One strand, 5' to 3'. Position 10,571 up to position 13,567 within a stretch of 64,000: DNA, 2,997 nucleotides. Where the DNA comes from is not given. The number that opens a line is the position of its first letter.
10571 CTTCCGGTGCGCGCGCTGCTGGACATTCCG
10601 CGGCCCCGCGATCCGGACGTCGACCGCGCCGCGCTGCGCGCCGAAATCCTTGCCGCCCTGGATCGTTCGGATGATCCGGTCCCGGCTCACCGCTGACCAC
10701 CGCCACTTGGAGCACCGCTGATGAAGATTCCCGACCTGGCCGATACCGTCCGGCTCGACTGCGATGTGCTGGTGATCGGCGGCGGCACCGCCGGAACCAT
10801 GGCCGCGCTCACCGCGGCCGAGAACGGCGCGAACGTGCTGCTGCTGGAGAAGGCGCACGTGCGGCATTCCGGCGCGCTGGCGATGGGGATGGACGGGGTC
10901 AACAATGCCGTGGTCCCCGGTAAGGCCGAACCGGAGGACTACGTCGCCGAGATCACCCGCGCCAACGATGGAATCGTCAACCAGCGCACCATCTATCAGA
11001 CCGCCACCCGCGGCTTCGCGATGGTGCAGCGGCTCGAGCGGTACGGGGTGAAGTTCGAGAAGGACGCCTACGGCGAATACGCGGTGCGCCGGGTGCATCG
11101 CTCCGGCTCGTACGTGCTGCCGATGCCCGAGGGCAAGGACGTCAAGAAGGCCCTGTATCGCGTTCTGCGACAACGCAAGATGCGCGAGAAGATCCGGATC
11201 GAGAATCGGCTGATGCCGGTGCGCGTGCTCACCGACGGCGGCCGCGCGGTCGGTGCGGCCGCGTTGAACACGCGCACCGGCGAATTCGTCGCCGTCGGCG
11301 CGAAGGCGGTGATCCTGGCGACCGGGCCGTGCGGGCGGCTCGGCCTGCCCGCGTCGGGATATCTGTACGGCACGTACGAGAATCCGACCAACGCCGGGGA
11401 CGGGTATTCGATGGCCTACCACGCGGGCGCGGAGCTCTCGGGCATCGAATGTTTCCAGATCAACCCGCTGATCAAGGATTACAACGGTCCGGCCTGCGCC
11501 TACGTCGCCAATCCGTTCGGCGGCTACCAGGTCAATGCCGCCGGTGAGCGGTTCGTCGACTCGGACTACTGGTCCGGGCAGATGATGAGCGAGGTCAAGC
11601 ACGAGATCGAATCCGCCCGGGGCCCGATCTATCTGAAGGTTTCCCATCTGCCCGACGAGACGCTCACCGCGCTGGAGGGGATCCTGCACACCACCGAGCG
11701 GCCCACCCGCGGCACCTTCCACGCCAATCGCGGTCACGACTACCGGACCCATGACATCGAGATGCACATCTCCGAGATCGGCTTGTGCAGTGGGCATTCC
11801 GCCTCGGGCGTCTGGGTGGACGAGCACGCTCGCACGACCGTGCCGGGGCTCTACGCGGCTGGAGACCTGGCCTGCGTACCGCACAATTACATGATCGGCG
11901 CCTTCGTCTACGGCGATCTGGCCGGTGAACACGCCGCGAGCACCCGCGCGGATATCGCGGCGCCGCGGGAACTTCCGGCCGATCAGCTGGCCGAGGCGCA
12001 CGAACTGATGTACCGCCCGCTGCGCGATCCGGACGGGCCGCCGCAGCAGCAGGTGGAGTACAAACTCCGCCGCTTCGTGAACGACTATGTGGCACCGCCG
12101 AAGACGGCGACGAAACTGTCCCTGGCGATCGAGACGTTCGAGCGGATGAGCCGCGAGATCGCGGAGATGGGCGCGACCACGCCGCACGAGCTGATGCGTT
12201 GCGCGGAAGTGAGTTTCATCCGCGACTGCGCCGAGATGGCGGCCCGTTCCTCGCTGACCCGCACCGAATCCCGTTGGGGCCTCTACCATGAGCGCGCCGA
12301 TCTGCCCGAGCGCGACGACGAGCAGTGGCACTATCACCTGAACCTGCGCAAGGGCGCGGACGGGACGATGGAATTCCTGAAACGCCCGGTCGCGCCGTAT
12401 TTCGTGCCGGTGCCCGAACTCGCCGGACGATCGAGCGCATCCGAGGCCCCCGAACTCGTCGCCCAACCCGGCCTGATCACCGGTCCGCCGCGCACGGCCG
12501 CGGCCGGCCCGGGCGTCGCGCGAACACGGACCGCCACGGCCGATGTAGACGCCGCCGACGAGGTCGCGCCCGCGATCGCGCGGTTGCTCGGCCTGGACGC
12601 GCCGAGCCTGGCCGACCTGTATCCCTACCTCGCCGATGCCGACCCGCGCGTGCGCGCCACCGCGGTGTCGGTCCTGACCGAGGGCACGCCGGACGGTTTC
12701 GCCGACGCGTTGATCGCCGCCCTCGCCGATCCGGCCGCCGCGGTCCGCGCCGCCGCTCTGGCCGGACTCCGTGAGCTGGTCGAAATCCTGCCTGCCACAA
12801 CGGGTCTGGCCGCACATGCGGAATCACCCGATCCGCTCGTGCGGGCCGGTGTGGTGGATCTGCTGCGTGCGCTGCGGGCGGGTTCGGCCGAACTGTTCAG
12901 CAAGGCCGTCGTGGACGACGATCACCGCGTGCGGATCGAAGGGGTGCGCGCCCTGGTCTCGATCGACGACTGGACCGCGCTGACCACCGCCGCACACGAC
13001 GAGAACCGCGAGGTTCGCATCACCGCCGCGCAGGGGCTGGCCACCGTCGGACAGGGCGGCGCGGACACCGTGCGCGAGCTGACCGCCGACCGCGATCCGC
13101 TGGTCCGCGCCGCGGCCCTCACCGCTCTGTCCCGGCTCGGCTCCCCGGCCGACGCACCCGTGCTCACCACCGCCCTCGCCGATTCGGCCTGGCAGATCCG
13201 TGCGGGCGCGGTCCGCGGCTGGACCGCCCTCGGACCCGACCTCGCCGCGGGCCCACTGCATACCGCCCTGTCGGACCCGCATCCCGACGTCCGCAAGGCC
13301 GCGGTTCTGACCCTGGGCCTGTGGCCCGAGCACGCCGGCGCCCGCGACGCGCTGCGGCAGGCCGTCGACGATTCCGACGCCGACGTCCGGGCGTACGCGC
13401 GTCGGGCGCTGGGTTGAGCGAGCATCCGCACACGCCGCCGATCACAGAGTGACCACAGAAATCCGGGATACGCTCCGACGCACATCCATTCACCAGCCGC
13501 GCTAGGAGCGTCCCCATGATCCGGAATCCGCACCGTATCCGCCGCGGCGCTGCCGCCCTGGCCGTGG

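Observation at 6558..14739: APS-reductase-like AprB/AprA pair split around a sulfonate-type ABC importer in a GntR-led operon, followed by a secreted aryl-sulfotransferase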

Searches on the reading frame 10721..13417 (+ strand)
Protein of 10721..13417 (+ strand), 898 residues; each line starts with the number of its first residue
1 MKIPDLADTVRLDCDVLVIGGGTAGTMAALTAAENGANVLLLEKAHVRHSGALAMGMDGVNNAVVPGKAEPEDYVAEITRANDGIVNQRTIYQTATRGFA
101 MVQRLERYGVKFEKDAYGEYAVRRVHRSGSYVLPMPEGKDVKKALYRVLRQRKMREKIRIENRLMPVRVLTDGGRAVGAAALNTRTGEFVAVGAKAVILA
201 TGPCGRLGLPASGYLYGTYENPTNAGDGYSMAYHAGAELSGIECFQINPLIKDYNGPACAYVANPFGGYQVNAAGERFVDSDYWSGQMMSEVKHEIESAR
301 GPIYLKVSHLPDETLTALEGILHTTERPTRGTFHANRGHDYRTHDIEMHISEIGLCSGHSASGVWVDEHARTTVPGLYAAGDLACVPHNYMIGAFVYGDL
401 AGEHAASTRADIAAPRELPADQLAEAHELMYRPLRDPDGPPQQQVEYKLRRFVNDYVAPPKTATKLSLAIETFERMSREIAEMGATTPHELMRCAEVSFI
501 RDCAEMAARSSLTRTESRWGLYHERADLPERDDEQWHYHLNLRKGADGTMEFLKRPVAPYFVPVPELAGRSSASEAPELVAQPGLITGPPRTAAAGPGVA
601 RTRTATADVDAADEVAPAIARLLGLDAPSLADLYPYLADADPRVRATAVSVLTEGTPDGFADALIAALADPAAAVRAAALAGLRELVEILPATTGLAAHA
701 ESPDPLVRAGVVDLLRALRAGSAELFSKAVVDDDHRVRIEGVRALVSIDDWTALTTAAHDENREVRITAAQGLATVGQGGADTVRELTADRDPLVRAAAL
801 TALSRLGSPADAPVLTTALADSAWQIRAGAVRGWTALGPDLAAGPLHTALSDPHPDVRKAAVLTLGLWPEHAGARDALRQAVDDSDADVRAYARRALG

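Call 3: search_protein_families(library=pfam, proteins=[window:10721-13417:+], max_evalue=0.01)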
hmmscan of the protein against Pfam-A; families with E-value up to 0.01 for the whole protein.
window:10721-13417:+ (898 aa): 15 families
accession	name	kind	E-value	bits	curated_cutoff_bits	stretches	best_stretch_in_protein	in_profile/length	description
PF00890.30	FAD_binding_2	-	8.2e-38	131.1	20.4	1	15-386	1-401/414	FAD binding domain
PF13646.12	HEAT_2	-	3.2e-30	104.7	27.7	4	753-831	3-84/88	HEAT repeats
PF02985.28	HEAT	-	1.8e-20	71.5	23.5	0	849-866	8-25/31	HEAT repeat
PF02910.25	Succ_DH_flav_C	-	9.2e-15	55.2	20.8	1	448-561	3-120/130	Fumarate reductase flavoprotein C-term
PF07992.20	Pyr_redox_2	-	2.2e-10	40.9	26.1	1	15-120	2-58/291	Pyridine nucleotide-disulphide oxidoreductase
PF12717.13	Cnd1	-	2.3e-10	41.2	26.4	0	630-688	23-87/162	non-SMC mitotic condensation complex subunit 1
PF12831.13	FAD_oxidored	-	8.3e-09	35.7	27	1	15-202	1-145/416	FAD dependent oxidoreductase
PF03486.20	HI0933_like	-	1.6e-07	31.4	50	1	15-93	2-78/244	HI0933-like protein Rossmann domain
PF01134.28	GIDA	-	2.3e-06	27.4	22.1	1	15-47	1-29/391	Glucose inhibited division protein A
PF01266.30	DAO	-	5.4e-05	23.3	27.9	1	15-135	1-94/353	FAD dependent oxidoreductase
PF01262.27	AlaDh_PNT_C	-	0.0001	22.3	23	1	13-50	28-65/214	Alanine dehydrogenase/PNT, C-terminal domain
PF01494.25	FAD_binding_3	-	0.00026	20.8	22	1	13-49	1-37/349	FAD binding domain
PF13513.12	HEAT_EZ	-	0.00028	21.8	27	0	849-866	36-53/55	HEAT-like repeat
PF21581.3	SCD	-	0.00068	20.3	27.5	0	665-689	36-60/75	Stromalin conservative domain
PF13450.12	NAD_binding_8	-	0.0033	18.1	21.9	1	18-46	1-29/68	NAD(P)-binding Rossmann-like domain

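Call 4: search_protein_families(library=ncbifam, proteins=[window:10721-13417:+], max_evalue=0.01)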
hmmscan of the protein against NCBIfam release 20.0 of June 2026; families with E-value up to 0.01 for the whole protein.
window:10721-13417:+ (898 aa): 94 families (the best 25 are shown)
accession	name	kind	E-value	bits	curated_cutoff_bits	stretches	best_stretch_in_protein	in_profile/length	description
NF010374.0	PRK13800.1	equivalog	0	1682.3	1196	1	1-897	1-895/898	fumarate reductase/succinate dehydrogenase flavoprotein subunit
NF006131.0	PRK08275.1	equivalog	1.1e-261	869.2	587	1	9-566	6-561/577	fumarate reductase/succinate dehydrogenase flavoprotein subunit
NF005331.0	PRK06854.1-2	equivalog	6.8e-79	265.8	557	1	10-544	6-540/563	adenylyl-sulfate reductase subunit alpha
NF004900.0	PRK06263.1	equivalog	6.7e-46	157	718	1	12-544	6-536/546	fumarate reductase (CoM/CoB) subunit TfrA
TIGR01812.1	sdhA_frdA_Gneg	subfamily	2.3e-44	151.8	567.3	2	15-281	1-260/568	succinate dehydrogenase or fumarate reductase, flavoprotein subunit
TIGR02061.1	aprA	equivalog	6.3e-38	130.7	641.75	2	15-286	1-275/616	adenylyl-sulfate reductase subunit alpha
NF004724.0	PRK06069.1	subfamily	3.3e-37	127.9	826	2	12-280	4-268/577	succinate dehydrogenase/fumarate reductase flavoprotein subunit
TIGR01816.1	sdhA_forward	equivalog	4.2e-36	124.2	727.35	1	14-551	3-561/584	succinate dehydrogenase flavoprotein subunit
NF005867.0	PRK07804.1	equivalog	6.7e-36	123.6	639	2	13-251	18-251/548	L-aspartate oxidase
TIGR00551.1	nadB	equivalog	1.6e-33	116.1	452.75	2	13-251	2-228/489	L-aspartate oxidase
NF005701.0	PRK07512.1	equivalog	1.5e-32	112.6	528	2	13-279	9-267/516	L-aspartate oxidase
TIGR01176.1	fum_red_Fp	equivalog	8.1e-31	107.3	932.7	2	13-287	3-269/580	fumarate reductase (quinol) flavoprotein subunit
NF005037.0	PRK06452.1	equivalog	1.5e-30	106.3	862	1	12-540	4-538/566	succinate dehydrogenase flavoprotein subunit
NF006686.0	PRK09231.1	equivalog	1.6e-29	102.9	854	2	12-287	4-271/598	fumarate reductase (quinol) flavoprotein subunit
NF005866.0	PRK07803.1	equivalog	1.6e-28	99.2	819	2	10-249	5-250/631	fumarate reductase/succinate dehydrogenase flavoprotein subunit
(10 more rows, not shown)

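Call 5: search_solved_structures(query=window:10721-13417:+, max_evalue=0.001, show_alignments=1)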
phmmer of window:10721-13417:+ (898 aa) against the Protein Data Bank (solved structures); distinct sequences matched with E-value up to 0.001: 77 (the best 60 are shown).
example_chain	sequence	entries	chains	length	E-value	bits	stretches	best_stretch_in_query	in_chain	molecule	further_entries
8a8o_A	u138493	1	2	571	5.5e-55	190.2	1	8-556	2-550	Alpha-subunit of the PAPS reductase from Methanothermococcus thermolithotrophicus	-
9sah_A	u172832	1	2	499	1.9e-32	115.6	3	759-897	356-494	E4-NB2 synthetic fusion protein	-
1jnr_A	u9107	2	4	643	8.5e-30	106.8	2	9-279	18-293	adenylylsulfate reductase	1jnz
2fja_A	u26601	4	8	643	9.2e-30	106.7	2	9-279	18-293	adenylylsulfate reductase, subunit A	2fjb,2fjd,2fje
1nek_A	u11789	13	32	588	1.2e-23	86.4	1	13-540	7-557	Succinate dehydrogenase flavoprotein subunit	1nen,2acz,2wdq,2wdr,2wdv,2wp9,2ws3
9lig_A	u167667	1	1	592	2.9e-23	85.2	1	14-543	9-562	Succinate dehydrogenase [ubiquinone] flavoprotein subunit, mitochondrial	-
9kps_A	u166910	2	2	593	2.9e-23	85.2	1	14-543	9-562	Succinate dehydrogenase [ubiquinone] flavoprotein subunit, mitochondrial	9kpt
9kq3_A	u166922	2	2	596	3e-23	85.2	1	14-544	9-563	Succinate dehydrogenase [ubiquinone] flavoprotein subunit, mitochondrial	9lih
9qdl_A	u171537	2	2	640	4e-23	84.8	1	13-544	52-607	Succinate dehydrogenase [ubiquinone] flavoprotein subunit, mitochondrial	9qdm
4zv6_A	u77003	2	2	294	4.3e-19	71.4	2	730-898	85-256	AlphaRep-7 | alpha-Rep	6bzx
6fsq_A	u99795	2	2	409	1.9e-18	69.3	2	723-867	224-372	alphaRep A3_bGFPD | A3_bGFPD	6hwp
1knp_A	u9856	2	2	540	1.3e-17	66.6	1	13-530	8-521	L-aspartate oxidase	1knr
1chu_A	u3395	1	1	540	1.9e-17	66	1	13-530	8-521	PROTEIN (L-ASPARTATE OXIDASE)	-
5vpn_A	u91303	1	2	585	2e-17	65.9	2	13-286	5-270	Fumarate reductase flavoprotein subunit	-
1kf6_A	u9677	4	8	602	2.5e-17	65.6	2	13-286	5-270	FUMARATE REDUCTASE FLAVOPROTEIN | Fumarate reductase flavoprotein subunit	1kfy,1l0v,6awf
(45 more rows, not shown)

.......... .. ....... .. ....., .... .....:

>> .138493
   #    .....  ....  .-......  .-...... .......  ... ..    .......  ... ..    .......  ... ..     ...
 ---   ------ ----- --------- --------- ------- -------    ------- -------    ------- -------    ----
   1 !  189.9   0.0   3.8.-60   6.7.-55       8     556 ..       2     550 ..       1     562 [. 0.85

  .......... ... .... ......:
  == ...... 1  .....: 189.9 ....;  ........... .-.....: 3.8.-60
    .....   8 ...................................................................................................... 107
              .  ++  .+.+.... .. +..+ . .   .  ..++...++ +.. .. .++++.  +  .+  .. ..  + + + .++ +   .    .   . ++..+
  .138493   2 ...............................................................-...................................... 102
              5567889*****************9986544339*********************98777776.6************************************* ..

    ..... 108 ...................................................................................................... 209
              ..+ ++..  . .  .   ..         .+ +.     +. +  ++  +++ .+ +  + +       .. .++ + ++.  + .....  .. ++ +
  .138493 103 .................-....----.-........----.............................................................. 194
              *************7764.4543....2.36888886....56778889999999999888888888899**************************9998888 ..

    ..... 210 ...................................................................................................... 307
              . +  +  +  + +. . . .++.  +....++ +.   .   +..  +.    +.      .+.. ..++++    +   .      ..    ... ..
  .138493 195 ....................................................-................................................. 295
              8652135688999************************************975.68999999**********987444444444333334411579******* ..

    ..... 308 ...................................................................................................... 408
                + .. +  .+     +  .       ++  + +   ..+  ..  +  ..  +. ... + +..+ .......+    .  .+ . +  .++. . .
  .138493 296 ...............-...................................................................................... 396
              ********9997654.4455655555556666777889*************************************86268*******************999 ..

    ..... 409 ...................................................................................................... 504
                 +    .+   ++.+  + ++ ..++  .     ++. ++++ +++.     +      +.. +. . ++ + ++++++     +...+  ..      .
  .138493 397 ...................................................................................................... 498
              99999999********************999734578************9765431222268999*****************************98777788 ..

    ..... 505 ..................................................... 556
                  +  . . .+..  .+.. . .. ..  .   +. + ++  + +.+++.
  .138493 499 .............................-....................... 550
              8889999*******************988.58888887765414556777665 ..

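Call 12: find_homologous_proteins(query=window:10721-13417:+, max_evalue=1e-10)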
Query window:10721-13417:+ (898 aa): 6578 proteins with E <= 1e-10 among 8000 candidates; the best 120 are listed.
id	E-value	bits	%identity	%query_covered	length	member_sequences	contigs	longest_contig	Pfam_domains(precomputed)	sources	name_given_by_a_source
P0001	0.0e+0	2007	100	100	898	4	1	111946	PF12717.14,PF01266.31,PF00890.31,PF02985.29,PF07992.21,PF03486.21,PF02910.26,PF13646.13,PF01134.29,PF12831.14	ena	-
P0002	0.0e+0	1892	94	100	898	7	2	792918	PF12717.14,PF00890.31,PF02985.29,PF07992.21,PF03486.21,PF13513.13,PF02910.26,PF13646.13,PF01134.29,PF12831.14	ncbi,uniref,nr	ncbi:fumarate reductase/succinate dehydrogenase flavoprotein subunit [Nocardia jiangxiensis]|uniref:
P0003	0.0e+0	1846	92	100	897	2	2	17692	PF12717.14,PF01266.31,PF00890.31,PF02985.29,PF07992.21,PF03486.21,PF13513.13,PF02910.26,PF13646.13,PF01134.29,PF12831.14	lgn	-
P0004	0.0e+0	1725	86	100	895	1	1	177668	PF21581.4,PF12717.14,PF01266.31,PF00890.31,PF02985.29,PF07992.21,PF03486.21,PF02910.26,PF13646.13,PF01134.29,PF12831.14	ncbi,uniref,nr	ncbi:fumarate reductase/succinate dehydrogenase flavoprotein subunit [Nocardia alni]|uniref:fumarate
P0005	0.0e+0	1723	86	100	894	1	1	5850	PF12717.14,PF01266.31,PF00890.31,PF02985.29,PF07992.21,PF03486.21,PF13513.13,PF02910.26,PF13646.13,PF01134.29,PF12831.14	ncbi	-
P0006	0.0e+0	1722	86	100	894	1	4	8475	PF12717.14,PF01266.31,PF00890.31,PF02985.29,PF07992.21,PF03486.21,PF13513.13,PF02910.26,PF13646.13,PF01134.29,PF12831.14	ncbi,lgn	-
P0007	0.0e+0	1694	85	100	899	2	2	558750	PF12717.14,PF00890.31,PF02985.29,PF07992.21,PF03486.21,PF02910.26,PF13646.13,PF01134.29,PF12831.14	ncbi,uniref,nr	ncbi:fumarate reductase/succinate dehydrogenase flavoprotein subunit [Nocardia veterana]|uniref:Fuma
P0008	0.0e+0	1689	84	100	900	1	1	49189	PF12717.14,PF01266.31,PF00890.31,PF02985.29,PF07992.21,PF03486.21,PF13513.13,PF02910.26,PF13646.13,PF01134.29,PF12831.14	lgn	-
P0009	0.0e+0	1685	85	100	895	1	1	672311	PF21581.4,PF12717.14,PF01266.31,PF00890.31,PF02985.29,PF07992.21,PF03486.21,PF02910.26,PF13646.13,PF01134.29,PF12831.14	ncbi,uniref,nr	ncbi:fumarate reductase/succinate dehydrogenase flavoprotein subunit [Nocardia blacklockiae]|uniref:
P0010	0.0e+0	1683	84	100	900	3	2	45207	PF12717.14,PF01266.31,PF00890.31,PF02985.29,PF07992.21,PF03486.21,PF02910.26,PF01602.27,PF13646.13,PF01134.29,PF12831.14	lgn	-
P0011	0.0e+0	1676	84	100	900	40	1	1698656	PF12717.14,PF02985.29,PF07992.21,PF03486.21,PF02910.26,PF01602.27,PF01134.29,PF12765.14,PF12831.14,PF21581.4,PF01266.31,PF00890.31,PF13646.13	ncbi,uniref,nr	ncbi:fumarate reductase/succinate dehydrogenase flavoprotein subunit [Nocardia nova]|uniref:fumarate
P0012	0.0e+0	1670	84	100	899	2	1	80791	PF12717.14,PF01266.31,PF00890.31,PF02985.29,PF07992.21,PF03486.21,PF02910.26,PF13646.13,PF01134.29,PF12831.14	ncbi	-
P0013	0.0e+0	1659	84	100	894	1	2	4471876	PF12717.14,PF01266.31,PF00890.31,PF02985.29,PF07992.21,PF03486.21,PF02910.26,PF13646.13,PF01134.29,PF12831.14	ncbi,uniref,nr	ncbi:succinate dehydrogenase/fumarate reductase flavoprotein subunit/HEAT repeat protein [Nocardia t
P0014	0.0e+0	1657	84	100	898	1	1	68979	PF12717.14,PF00890.31,PF02985.29,PF07992.21,PF03486.21,PF02910.26,PF13646.13,PF01134.29,PF12831.14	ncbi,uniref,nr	ncbi:fumarate reductase/succinate dehydrogenase flavoprotein subunit [Nocardia concava]|uniref:fumar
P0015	0.0e+0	1655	83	100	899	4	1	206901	PF12717.14,PF01266.31,PF00890.31,PF02985.29,PF07992.21,PF03486.21,PF02910.26,PF13646.13,PF01134.29,PF12831.14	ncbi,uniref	ncbi:fumarate reductase/succinate dehydrogenase flavoprotein subunit [Nocardia nova]|uniref:fumarate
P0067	0.0e+0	1546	80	100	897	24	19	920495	PF21581.4,PF12717.14,PF01266.31,PF00890.31,PF02985.29,PF07992.21,PF03486.21,PF02910.26,PF13646.13,PF01134.29,PF12831.14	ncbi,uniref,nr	ncbi:fumarate reductase/succinate dehydrogenase flavoprotein subunit [Nocardia cyriacigeorgica]|unir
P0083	0.0e+0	1539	79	100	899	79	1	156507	PF12717.14,PF00890.31,PF02985.29,PF07992.21,PF03486.21,PF13513.13,PF02910.26,PF13646.13,PF01134.29,PF12831.14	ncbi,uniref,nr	ncbi:fumarate reductase/succinate dehydrogenase flavoprotein subunit [Rhodococcus opacus]|uniref:fum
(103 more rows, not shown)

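Call 57: find_encoding_contigs(protein=P0083, flank=9000, max_places=2)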
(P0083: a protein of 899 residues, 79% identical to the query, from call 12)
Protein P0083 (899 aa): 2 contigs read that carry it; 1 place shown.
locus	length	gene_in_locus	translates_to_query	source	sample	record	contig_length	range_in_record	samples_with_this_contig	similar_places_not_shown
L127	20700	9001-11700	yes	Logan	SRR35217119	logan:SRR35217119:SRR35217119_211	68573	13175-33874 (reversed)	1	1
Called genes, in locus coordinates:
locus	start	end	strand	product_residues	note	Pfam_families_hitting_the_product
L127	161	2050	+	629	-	PF13292:DXP_synthase_N, PF02775:TPP_enzyme_C (faint), PF02779:Transket_pyr, PF02780:Transketolase_C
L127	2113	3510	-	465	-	PF00083:Sugar_tr, PF07690:MFS_1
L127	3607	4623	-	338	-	PF01497:Peripla_BP_2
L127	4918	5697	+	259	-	PF00392:GntR, PF07702:UTRA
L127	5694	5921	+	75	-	PF13484:Fer4_16 (faint), PF13187:Fer4_9 (weak), PF00037:Fer4 (faint), PF13237:Fer4_10, PF14697:Fer4_21 (weak), PF12838:Fer4_7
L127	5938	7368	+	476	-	PF13379:NMT1_2, PF09084:NMT1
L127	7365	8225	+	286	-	PF00528:BPD_transp_1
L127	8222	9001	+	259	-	PF00005:ABC_tran, PF03215:Rad17 (weak), PF13191:AAA_16 (weak), PF13401:AAA_22 (weak)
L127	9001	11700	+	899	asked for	PF00890:FAD_binding_2, PF01134:GIDA (weak), PF03486:HI0933_like, PF07992:Pyr_redox_2 (weak), PF12831:FAD_oxidored, PF13513:HEAT_EZ (faint), PF02910:Succ_DH_flav_C, PF13646:HEAT_2, +2 more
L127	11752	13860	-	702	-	PF00378:ECH_1, PF16113:ECH_2, PF02737:3HCDH_N, PF00725:3HCDH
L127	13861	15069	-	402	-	PF00108:Thiolase_N, PF02803:Thiolase_C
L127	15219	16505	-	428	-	PF01612:DNA_pol_A_exo1, PF00570:HRDC, PF18305:DNA_pol_A_exoN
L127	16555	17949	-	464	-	PF03007:WS_DGAT_cat, PF06974:WS_DGAT_C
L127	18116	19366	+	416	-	PF20434:BD-FAE, PF07859:Abhydrolase_3, PF00326:Peptidase_S9, PF00135:COesterase (weak)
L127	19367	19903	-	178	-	PF11452:DUF3000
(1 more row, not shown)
